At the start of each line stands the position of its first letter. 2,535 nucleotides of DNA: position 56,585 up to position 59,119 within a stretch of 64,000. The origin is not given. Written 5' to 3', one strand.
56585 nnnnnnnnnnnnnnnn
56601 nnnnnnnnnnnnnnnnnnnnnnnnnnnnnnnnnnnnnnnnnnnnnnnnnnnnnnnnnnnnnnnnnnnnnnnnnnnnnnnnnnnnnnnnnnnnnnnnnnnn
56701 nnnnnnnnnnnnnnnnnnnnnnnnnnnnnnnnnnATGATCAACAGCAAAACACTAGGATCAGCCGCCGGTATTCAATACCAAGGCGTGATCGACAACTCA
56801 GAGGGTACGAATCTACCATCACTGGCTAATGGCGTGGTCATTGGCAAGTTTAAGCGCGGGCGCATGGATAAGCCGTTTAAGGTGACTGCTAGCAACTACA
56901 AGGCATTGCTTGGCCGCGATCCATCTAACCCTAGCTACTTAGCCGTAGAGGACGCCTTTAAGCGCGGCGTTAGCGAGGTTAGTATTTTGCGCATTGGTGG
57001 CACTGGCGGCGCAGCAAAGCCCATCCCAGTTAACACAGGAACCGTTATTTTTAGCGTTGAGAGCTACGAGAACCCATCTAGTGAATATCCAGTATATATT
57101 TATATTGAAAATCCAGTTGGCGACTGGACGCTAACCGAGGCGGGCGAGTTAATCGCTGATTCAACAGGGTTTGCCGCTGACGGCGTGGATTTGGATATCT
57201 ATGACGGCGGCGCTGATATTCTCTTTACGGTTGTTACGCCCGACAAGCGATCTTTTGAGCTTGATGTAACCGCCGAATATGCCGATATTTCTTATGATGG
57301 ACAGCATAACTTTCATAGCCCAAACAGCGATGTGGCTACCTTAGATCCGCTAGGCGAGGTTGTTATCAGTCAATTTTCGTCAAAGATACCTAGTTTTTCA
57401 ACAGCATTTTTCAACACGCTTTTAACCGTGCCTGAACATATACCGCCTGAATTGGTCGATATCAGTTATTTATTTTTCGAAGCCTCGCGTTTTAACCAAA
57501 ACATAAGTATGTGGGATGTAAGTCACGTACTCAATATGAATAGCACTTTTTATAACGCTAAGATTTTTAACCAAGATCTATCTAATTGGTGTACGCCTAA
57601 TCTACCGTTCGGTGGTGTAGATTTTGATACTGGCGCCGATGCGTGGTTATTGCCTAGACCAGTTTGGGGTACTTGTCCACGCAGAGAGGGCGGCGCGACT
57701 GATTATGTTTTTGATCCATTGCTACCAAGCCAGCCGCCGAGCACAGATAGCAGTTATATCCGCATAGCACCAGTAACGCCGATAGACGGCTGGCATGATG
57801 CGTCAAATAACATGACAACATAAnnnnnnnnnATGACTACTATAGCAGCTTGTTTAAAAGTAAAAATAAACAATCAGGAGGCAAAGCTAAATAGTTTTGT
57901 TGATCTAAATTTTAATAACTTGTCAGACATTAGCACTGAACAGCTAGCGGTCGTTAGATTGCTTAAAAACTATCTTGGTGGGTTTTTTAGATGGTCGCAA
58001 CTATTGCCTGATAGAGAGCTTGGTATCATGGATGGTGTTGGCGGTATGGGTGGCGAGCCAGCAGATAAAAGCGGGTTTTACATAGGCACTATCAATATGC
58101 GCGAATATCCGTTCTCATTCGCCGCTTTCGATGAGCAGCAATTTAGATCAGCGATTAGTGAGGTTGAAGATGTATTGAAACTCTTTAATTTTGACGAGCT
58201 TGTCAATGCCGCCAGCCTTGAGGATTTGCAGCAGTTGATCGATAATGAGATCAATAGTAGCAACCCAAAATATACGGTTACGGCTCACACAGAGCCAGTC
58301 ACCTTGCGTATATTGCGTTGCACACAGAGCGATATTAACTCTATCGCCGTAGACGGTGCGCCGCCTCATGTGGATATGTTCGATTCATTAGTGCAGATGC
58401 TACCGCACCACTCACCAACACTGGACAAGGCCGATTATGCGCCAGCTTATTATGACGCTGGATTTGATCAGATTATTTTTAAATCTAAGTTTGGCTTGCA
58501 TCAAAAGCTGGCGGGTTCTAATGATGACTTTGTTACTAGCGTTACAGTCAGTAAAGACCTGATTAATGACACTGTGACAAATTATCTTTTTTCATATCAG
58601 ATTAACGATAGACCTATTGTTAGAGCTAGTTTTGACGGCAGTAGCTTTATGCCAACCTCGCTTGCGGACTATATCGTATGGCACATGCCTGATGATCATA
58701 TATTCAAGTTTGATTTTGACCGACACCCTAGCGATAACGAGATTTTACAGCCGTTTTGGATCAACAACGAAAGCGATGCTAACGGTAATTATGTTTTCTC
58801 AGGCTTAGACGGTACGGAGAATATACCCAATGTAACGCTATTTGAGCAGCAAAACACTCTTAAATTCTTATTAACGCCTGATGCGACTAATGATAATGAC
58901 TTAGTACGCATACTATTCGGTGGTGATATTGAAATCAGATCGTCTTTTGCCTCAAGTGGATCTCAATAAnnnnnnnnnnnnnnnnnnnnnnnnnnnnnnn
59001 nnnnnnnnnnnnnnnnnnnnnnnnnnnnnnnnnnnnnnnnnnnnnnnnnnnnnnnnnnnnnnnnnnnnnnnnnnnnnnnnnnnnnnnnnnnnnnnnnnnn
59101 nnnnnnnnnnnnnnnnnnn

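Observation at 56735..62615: Apparent split tail sheath: three alternative N-terminal fragments plus one core subunit, reminiscent of T6SS TssB/TssC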

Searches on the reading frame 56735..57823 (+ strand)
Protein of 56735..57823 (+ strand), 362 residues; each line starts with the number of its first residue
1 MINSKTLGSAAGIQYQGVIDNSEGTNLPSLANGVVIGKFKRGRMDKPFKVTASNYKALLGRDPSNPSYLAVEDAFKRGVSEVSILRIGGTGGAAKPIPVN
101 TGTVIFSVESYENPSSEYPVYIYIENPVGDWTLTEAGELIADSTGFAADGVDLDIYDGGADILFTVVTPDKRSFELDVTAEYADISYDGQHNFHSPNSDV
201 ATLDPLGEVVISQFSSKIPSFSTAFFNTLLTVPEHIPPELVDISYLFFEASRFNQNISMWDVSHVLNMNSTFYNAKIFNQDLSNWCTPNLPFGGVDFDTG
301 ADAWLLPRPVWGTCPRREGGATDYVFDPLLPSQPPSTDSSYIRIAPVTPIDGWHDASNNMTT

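Call 3: search_protein_families(library=phrogs, proteins=[window:56735-57823:+], max_evalue=0.01)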
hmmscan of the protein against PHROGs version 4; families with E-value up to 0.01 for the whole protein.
window:56735-57823:+ (362 aa): 8 families
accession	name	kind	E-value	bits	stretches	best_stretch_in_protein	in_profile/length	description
phrog_14345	-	unknown function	4.3e-33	116.4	1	5-103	6-103/332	-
phrog_5283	-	unknown function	1.1e-22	81.6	1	3-119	3-120/516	-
phrog_24956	-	unknown function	1.5e-20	74.6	1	4-88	5-88/279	-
phrog_3649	-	unknown function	8.8e-13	49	1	240-315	292-375/375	-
phrog_35701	-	unknown function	2.9e-12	47.4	1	246-315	1-78/78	-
phrog_17273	-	unknown function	9.3e-11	40.7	1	247-310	1649-1711/1713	-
phrog_1036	-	tail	2.5e-09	37.8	1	4-82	6-91/531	tail sheath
phrog_22899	-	unknown function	7.4e-06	24.5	1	244-285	240-281/1857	-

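Call 4: search_protein_families(library=pfam, proteins=[window:56735-57823:+], max_evalue=0.01)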
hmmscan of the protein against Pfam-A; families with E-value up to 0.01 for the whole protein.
window:56735-57823:+ (362 aa): 1 family
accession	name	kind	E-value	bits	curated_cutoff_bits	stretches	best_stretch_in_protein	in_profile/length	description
PF03382.20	DUF285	-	2.6e-14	53.4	25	1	241-288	26-73/120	Mycoplasma protein of unknown function, DUF285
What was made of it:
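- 56735..57823 (+): N362: small sheath subunit paralog 1. The N-module is at 56735-57010, followed by a 270-aa extension with a DUF285/BspA-type repeat (aa 241-288). Pfam DUF285 E 2.6e-14 (call 4).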

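Call 48: search_protein_families(library=pfam, alignment_id=A6, max_evalue=0.001)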
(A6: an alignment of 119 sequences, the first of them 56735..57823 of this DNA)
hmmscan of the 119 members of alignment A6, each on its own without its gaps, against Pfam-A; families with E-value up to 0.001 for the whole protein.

A. member 1, window:56735-57823:+ (362 aa): 1 family
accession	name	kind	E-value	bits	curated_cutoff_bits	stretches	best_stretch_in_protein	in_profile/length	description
PF03382.20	DUF285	-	2.6e-14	53.4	25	1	241-288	26-73/120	Mycoplasma protein of unknown function, DUF285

B. families by the number of members that match (of 119 scanned): 14 families
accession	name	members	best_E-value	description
PF03382.20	DUF285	8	1.1e-83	Mycoplasma protein of unknown function, DUF285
PF16820.11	PKD_3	4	1.3e-17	PKD-like domain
PF06832.18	BiPBP_C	4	2.8e-08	Penicillin-Binding Protein C-terminus Family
PF13306.12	LRR_5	3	2.3e-29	BspA type Leucine rich repeat region (6 copies)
PF07679.22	I-set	3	9.1e-07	Immunoglobulin I-set domain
PF23197.1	IG_AIR9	2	1.5e-12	AIR9 A9 domain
PF07423.16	DUF1510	2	1.4e-10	Domain of unknown function (DUF1510)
PF13927.12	Ig_3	2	1.3e-07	Immunoglobulin domain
PF02124.21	Marek_A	2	2.3e-06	Marek's disease glycoprotein A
PF07654.21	C1-set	2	1.9e-05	Immunoglobulin C1-set domain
PF13855.12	LRR_8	2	5.4e-05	Leucine rich repeat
PF22671.1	Gp18_domIII_N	2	0.00036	Tail sheath protein Gp18 domain III N-terminal region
PF13385.13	Laminin_G_3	1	3.6e-15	Concanavalin A-like lectin/glucanases superfamily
PF17003.11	Actin_micro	1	2.7e-06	Putative actin-like family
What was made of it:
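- Extensions include DUF285, PKD, BiPBP_C, LRR_5, I-set, Ig_3 and Laminin_G_3 (call 48).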

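Call 86: search_protein_families(library=ncbifam, proteins=[window:56735-57823:+], max_evalue=0.01)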
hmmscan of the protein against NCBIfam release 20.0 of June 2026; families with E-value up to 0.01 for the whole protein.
window:56735-57823:+ (362 aa): 1 family
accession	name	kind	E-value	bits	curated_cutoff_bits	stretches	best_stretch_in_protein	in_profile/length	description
NF045896.1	Mbov_0838_LP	exception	1.7e-09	37.2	500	1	243-286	300-343/433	Mbov_0838 family PARCEL repeat surface lipoprotein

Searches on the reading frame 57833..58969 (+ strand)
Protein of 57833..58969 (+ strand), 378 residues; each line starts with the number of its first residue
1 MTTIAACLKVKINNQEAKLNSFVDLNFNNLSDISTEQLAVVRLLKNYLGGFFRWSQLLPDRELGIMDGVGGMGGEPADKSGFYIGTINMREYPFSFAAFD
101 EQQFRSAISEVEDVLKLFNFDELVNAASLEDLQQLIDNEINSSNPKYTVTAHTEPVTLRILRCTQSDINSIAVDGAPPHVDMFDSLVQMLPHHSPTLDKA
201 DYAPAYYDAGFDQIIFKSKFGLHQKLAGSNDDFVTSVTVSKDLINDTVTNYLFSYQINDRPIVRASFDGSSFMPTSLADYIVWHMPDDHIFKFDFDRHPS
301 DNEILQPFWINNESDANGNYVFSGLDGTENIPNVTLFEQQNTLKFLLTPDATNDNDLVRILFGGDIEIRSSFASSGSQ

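Call 3: search_protein_families(library=phrogs, proteins=[window:57833-58969:+], max_evalue=0.01)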
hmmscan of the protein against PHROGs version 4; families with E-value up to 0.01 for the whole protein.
window:57833-58969:+ (378 aa): 0 families

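Call 4: search_protein_families(library=pfam, proteins=[window:57833-58969:+], max_evalue=0.01)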
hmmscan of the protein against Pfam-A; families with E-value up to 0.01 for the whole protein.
window:57833-58969:+ (378 aa): 0 families

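Call 37: search_protein_families(library=pfam, proteins=[window:57833-58969:+], max_evalue=10)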
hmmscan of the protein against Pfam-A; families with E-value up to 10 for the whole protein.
window:57833-58969:+ (378 aa): 0 families

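Call 86: search_protein_families(library=ncbifam, proteins=[window:57833-58969:+], max_evalue=0.01)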
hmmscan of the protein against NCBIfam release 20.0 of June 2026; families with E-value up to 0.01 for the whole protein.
window:57833-58969:+ (378 aa): 0 families
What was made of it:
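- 57833..58969 (+): Y378: unannotated protein that follows N362. Its N-terminal ~220 aa are paralogous to Y240. Its C-terminal domain is shared with N270. No Pfam, PHROG or NCBIfam hit (calls 3, 4, 86).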
